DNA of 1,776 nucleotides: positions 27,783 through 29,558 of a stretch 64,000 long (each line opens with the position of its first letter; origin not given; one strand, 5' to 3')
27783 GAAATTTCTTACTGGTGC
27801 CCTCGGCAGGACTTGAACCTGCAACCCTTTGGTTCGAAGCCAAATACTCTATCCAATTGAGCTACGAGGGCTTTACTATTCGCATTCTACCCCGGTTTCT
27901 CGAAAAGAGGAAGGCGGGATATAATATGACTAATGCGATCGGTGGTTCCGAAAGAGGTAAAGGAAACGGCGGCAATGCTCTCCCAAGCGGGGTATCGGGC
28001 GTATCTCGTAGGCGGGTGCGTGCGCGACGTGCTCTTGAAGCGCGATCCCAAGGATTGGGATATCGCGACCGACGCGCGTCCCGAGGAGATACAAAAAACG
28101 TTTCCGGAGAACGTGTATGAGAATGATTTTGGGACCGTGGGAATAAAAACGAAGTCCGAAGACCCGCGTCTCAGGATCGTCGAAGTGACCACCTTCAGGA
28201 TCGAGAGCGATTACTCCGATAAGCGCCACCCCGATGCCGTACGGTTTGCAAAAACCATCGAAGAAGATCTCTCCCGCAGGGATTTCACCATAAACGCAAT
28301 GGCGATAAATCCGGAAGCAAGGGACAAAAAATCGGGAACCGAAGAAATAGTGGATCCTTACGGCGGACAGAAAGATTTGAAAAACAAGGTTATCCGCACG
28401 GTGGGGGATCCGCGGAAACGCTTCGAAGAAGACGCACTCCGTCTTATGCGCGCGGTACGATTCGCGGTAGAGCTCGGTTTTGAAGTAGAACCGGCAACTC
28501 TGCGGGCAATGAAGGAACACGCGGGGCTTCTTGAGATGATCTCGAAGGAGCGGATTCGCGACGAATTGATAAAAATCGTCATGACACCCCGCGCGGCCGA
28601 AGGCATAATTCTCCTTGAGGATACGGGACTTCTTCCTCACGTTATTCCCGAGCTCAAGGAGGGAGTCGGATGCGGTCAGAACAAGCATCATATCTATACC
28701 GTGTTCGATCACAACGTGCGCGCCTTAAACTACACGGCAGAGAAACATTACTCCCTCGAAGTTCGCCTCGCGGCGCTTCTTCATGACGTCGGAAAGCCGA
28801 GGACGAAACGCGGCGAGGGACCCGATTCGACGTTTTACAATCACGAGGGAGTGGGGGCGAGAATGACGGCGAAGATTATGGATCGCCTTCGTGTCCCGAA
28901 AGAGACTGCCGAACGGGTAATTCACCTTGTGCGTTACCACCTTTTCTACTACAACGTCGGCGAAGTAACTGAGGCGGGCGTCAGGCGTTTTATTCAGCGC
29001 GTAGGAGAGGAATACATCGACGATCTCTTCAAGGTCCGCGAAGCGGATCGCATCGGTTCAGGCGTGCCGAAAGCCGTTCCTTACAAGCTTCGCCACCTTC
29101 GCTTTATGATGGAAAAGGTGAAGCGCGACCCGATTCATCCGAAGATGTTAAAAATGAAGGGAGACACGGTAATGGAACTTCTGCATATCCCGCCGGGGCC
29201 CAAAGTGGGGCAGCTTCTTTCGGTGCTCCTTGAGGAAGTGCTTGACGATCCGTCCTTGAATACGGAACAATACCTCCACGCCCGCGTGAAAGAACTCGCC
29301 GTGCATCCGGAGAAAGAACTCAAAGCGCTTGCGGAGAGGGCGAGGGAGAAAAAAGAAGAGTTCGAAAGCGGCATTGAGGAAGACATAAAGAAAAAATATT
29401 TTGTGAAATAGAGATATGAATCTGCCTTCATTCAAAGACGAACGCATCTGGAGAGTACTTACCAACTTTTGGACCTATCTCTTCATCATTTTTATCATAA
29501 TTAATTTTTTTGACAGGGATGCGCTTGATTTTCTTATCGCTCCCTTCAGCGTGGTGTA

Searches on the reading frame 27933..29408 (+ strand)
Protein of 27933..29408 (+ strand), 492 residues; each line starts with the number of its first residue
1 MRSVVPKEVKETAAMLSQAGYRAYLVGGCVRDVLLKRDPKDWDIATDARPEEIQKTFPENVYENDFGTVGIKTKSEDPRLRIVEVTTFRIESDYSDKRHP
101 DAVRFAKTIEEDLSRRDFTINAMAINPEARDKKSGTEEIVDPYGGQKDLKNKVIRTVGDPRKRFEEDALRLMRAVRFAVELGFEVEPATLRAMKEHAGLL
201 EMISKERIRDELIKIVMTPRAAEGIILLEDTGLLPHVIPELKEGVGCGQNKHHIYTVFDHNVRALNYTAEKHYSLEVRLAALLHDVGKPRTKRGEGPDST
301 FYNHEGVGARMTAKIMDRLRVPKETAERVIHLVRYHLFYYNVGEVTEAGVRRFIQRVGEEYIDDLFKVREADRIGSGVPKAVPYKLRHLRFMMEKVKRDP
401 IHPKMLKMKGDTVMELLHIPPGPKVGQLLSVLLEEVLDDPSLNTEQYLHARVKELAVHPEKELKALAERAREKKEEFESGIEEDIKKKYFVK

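Call 78: search_protein_families(library=pfam, proteins=[window:27933-29408:+], max_evalue=0.00001)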
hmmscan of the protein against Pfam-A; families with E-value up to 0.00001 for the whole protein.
window:27933-29408:+ (492 aa): 3 families
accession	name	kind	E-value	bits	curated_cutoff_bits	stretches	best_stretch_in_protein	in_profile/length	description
PF01743.26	PolyA_pol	-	1.6e-39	135.6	23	1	23-155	1-126/126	Poly A polymerase head domain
PF12627.12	PolyA_pol_RNAbd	-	3.2e-20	72.1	22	1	182-242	1-61/64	Probable RNA and SrmB- binding site of polymerase A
PF01966.28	HD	-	2.1e-11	44.6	22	1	257-373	1-112/116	HD domain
